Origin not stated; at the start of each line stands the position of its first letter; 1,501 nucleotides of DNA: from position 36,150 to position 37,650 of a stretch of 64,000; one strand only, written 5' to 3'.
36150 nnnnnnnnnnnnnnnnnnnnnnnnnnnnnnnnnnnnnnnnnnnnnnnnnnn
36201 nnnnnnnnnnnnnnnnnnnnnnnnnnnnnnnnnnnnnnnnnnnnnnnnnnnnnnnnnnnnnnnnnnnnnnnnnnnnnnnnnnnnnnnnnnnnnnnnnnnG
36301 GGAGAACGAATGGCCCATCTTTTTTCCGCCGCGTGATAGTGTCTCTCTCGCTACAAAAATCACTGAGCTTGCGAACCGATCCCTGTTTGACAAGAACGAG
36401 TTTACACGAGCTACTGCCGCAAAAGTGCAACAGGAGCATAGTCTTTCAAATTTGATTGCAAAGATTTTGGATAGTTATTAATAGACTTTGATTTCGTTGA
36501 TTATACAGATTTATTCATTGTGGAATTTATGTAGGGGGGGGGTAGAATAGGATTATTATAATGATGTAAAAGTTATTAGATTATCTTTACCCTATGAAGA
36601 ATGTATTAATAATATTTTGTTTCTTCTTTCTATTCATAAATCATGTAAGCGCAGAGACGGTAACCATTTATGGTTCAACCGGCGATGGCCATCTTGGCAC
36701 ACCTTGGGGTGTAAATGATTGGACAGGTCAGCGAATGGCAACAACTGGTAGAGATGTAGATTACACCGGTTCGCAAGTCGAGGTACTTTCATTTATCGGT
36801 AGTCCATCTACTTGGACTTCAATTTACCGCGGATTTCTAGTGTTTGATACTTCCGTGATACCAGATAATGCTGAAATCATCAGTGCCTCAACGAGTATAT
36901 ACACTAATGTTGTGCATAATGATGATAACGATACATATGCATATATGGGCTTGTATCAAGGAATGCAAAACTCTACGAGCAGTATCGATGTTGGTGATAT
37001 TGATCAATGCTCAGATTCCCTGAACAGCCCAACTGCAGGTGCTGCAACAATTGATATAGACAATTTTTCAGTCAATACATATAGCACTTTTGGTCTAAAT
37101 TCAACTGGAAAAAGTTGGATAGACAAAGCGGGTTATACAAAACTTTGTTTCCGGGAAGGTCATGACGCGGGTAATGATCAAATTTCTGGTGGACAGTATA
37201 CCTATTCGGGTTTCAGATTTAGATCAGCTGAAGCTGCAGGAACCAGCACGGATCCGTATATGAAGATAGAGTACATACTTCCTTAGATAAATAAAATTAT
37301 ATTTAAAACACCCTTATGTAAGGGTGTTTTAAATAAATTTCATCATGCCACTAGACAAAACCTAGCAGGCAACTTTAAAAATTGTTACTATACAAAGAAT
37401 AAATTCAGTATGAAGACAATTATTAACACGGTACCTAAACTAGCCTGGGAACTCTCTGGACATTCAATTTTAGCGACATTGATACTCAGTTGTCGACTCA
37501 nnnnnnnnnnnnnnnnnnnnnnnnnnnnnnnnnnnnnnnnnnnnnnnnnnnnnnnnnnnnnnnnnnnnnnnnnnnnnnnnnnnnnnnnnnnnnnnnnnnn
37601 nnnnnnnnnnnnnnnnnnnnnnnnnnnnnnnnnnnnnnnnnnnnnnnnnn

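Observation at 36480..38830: Low-GC (about 40%) sub-island inside the glycan locus, with a G9 homopolymer upstream of a secreted protein gene (phase-variation candidate)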

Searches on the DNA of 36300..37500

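Call 46: search_rna_families(source=window, start=36300, end=37500, threshold=evalue, max_evalue=1)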
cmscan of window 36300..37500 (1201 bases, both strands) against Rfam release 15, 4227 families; matches with E-value up to 1: 3.
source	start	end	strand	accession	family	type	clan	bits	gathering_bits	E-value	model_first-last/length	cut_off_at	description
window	37292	37342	-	RF03926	MIR1435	Gene; miRNA;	-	25.9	94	0.29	1-186/186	no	MIR1435 microRNA precursor family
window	37272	37334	-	RF02948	cow-rumen-4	Gene; sRNA;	-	25.4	48.5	0.13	1-64/64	no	cow-rumen-4 RNA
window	37295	37340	+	RF03226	mir-8196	Gene; miRNA;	-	22.2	59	0.74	9-54/65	no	mir-8196 microRNA precursor family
